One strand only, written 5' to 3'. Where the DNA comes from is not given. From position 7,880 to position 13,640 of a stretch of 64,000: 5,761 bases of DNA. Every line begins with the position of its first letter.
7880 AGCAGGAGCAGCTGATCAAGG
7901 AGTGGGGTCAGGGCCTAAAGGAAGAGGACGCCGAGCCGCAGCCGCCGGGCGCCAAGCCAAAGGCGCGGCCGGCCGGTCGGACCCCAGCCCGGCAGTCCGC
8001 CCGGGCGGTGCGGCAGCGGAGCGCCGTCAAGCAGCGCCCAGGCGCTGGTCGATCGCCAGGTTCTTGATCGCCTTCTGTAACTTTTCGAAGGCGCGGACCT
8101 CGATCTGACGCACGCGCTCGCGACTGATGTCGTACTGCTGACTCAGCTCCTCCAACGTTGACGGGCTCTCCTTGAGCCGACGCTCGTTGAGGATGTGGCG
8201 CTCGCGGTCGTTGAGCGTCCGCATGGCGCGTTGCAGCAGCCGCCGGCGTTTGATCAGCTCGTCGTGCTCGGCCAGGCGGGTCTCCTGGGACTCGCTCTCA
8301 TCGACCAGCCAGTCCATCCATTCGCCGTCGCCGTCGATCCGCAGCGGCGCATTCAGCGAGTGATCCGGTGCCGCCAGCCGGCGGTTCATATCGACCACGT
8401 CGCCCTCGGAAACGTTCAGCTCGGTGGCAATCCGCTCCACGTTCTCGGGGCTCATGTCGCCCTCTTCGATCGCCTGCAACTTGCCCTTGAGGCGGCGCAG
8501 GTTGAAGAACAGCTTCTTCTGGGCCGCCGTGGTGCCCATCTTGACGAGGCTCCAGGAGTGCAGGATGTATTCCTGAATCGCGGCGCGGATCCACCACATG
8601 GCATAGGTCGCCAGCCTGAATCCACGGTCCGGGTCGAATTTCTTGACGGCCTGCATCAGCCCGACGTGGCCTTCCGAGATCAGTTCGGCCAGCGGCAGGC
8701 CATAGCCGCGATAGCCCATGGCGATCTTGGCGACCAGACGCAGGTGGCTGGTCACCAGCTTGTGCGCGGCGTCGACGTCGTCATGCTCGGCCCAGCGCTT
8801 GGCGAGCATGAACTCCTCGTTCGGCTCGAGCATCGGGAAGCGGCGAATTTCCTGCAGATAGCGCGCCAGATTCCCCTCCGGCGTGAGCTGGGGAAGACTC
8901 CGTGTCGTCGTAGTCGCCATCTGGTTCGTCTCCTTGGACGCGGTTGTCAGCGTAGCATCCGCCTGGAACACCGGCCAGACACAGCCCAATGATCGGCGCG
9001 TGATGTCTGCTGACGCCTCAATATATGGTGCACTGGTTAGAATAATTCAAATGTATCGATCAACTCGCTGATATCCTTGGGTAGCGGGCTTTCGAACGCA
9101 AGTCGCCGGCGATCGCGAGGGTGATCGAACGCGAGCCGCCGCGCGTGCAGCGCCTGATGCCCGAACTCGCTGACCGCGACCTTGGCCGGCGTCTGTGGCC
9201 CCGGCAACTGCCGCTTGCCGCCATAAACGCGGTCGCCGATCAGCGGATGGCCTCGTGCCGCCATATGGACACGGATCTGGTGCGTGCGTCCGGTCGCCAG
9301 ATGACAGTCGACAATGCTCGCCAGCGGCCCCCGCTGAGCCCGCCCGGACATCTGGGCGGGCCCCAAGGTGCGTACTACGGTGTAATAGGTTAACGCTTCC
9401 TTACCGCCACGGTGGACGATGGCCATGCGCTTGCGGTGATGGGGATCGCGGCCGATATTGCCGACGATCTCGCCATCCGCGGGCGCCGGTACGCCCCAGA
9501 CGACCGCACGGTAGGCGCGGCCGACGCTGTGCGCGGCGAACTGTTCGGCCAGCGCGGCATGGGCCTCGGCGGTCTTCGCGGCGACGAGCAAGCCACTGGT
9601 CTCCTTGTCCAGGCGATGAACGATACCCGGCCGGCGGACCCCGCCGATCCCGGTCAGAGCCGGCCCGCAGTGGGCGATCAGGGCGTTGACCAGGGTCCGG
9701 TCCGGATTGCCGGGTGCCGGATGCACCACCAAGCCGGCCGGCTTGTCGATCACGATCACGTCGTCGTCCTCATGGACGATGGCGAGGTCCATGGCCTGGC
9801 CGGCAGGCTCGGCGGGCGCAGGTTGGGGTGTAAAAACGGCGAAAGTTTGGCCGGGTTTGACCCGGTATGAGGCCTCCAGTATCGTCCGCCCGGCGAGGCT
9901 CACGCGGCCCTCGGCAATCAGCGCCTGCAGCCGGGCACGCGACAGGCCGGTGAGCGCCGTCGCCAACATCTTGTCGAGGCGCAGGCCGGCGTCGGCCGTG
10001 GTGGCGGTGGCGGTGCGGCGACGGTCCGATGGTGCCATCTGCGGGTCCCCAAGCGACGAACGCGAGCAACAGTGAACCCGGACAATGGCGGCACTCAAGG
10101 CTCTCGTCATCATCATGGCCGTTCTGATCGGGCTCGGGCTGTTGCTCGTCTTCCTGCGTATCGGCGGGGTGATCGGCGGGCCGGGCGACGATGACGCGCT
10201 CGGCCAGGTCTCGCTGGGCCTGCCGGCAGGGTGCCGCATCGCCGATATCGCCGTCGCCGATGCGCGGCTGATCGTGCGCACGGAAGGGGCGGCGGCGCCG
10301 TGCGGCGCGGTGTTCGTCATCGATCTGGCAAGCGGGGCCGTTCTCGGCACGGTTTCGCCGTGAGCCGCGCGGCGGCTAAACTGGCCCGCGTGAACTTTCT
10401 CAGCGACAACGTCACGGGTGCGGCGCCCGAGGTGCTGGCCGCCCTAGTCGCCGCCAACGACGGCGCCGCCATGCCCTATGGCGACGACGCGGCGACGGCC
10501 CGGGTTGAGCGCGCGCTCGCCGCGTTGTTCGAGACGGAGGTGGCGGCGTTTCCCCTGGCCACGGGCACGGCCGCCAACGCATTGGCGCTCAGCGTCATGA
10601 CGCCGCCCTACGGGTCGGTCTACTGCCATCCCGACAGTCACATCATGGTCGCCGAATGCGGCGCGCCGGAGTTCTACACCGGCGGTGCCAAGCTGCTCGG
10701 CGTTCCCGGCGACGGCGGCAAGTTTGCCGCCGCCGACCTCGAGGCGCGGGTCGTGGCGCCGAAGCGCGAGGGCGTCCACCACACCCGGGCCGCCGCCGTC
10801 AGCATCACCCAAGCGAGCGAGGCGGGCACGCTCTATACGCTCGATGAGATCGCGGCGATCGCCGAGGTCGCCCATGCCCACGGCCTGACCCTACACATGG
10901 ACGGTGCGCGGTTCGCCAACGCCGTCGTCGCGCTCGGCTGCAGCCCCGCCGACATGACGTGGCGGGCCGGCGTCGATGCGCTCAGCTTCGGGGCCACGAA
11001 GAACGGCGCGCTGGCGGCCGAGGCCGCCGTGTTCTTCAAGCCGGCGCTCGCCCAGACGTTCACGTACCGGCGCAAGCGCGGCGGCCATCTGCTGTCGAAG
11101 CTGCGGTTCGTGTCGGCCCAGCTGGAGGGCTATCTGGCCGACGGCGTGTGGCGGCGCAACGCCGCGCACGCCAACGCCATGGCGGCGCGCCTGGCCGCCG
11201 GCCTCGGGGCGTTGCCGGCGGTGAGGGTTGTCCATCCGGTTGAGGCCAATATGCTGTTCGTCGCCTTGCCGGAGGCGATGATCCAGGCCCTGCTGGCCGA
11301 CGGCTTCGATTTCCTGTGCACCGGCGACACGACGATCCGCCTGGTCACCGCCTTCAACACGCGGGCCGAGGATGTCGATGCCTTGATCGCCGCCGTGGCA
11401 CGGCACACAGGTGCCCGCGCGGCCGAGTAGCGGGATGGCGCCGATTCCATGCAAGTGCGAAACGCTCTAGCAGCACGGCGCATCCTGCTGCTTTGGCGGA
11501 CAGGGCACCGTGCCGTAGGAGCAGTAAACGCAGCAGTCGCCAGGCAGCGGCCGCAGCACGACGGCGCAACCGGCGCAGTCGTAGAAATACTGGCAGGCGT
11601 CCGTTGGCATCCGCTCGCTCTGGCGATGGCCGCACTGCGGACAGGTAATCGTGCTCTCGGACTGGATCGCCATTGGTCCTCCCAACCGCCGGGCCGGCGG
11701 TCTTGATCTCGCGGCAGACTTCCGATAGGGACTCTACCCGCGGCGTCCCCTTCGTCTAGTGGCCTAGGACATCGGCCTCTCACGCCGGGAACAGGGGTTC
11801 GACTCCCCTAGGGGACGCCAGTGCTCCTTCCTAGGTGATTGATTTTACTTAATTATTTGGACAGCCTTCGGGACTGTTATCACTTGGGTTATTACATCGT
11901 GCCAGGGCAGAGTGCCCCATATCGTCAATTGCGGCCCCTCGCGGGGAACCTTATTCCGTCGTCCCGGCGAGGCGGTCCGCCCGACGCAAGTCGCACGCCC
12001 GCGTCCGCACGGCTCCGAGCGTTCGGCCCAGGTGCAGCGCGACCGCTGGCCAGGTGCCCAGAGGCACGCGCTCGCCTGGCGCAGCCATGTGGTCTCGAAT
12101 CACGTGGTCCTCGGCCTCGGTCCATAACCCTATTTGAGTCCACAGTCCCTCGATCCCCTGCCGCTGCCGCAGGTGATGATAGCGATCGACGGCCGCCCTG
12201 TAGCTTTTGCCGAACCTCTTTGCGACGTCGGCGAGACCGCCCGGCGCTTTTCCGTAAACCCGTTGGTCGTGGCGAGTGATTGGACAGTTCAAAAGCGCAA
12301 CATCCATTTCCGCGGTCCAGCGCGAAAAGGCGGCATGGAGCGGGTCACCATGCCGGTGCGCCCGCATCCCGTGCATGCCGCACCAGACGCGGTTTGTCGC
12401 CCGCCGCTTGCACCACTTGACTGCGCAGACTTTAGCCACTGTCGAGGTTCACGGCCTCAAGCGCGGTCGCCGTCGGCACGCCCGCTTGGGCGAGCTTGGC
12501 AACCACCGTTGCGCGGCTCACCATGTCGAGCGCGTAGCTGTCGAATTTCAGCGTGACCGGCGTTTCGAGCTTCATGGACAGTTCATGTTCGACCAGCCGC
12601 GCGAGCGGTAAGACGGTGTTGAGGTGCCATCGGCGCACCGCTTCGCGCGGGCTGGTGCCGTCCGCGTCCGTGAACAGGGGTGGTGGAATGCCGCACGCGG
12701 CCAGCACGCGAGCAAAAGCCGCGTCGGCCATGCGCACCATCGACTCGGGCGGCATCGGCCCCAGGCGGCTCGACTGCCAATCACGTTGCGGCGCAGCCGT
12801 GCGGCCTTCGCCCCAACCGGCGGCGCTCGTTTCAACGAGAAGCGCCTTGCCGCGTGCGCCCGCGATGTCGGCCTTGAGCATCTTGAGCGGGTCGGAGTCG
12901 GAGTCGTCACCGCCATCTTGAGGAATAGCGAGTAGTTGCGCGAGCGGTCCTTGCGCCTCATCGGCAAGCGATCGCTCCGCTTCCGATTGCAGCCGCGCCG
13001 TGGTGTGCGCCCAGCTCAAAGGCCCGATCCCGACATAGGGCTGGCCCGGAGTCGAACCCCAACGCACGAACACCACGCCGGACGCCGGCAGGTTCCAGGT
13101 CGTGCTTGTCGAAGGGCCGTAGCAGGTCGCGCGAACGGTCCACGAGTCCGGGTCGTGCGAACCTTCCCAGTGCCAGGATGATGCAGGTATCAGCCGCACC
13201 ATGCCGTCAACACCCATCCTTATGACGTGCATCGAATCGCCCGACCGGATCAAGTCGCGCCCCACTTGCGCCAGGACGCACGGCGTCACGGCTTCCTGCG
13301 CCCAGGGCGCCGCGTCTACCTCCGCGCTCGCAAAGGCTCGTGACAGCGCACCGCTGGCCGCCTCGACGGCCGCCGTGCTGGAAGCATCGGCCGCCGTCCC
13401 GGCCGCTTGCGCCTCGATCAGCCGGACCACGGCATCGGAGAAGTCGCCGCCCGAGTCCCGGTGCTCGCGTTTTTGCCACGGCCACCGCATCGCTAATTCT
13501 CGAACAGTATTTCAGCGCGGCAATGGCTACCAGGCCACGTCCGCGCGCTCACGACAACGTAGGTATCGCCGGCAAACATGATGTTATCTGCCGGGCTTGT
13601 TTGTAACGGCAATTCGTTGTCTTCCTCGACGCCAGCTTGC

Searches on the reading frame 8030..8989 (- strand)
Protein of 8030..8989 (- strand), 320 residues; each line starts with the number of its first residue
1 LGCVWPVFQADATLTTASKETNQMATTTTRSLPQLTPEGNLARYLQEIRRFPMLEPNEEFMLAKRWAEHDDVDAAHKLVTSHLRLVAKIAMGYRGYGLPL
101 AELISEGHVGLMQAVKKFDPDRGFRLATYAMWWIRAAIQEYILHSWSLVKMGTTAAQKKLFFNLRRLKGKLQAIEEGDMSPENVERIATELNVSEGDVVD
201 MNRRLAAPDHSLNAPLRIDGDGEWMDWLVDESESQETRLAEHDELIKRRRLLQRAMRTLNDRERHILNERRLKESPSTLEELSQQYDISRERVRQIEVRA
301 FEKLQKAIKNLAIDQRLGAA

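Call 71: search_protein_families(library=pfam, proteins=[window:8030-8989:-], max_evalue=0.001)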
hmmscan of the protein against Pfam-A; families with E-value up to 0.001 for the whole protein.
window:8030-8989:- (320 aa): 4 families
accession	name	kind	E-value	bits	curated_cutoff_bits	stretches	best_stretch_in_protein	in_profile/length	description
PF04542.20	Sigma70_r2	-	4.6e-18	65.2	24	1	78-143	1-66/71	Sigma-70 region 2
PF04545.22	Sigma70_r4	-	1e-16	60.6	24.1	1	255-306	1-50/50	Sigma-70, region 4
PF00140.25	Sigma70_r1_2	-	1.3e-08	35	22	1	43-71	5-33/34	Sigma-70 factor, region 1.2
PF04539.22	Sigma70_r3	-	0.00036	21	25.3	0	184-236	23-75/78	Sigma-70 region 3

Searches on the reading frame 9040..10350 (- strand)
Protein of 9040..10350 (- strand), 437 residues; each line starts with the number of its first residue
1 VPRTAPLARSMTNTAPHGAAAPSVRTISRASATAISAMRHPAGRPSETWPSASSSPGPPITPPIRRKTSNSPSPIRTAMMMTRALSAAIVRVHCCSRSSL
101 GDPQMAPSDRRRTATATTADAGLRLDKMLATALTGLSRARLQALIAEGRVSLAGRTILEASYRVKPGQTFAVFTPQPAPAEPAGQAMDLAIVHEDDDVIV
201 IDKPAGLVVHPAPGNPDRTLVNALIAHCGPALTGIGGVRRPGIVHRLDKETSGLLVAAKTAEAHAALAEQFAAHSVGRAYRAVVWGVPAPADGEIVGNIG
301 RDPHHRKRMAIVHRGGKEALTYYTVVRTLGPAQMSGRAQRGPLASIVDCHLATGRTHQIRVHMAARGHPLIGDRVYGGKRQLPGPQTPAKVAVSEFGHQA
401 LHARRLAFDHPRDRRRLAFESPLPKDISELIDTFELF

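Call 71: search_protein_families(library=pfam, proteins=[window:9040-10350:-], max_evalue=0.001)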
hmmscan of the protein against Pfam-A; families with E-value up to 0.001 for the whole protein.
window:9040-10350:- (437 aa): 2 families
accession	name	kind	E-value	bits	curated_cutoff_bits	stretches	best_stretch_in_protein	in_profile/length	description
PF00849.27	PseudoU_synth_2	-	2.8e-30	106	26.8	1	197-365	1-152/152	RNA pseudouridylate synthase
PF01479.30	S4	-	6.1e-08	32.7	22.8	1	123-168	1-46/48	S4 domain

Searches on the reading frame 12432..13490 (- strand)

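Call 22: search_protein_families(library=pfam, proteins=[window:12432-13490:-], max_evalue=0.001)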
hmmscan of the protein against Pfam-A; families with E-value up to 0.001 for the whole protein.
window:12432-13490:- (352 aa): 1 family
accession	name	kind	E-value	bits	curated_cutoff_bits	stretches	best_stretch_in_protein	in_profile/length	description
PF04860.17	Phage_portal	-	2.5e-11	43.8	39.1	1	99-340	82-312/321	Phage portal protein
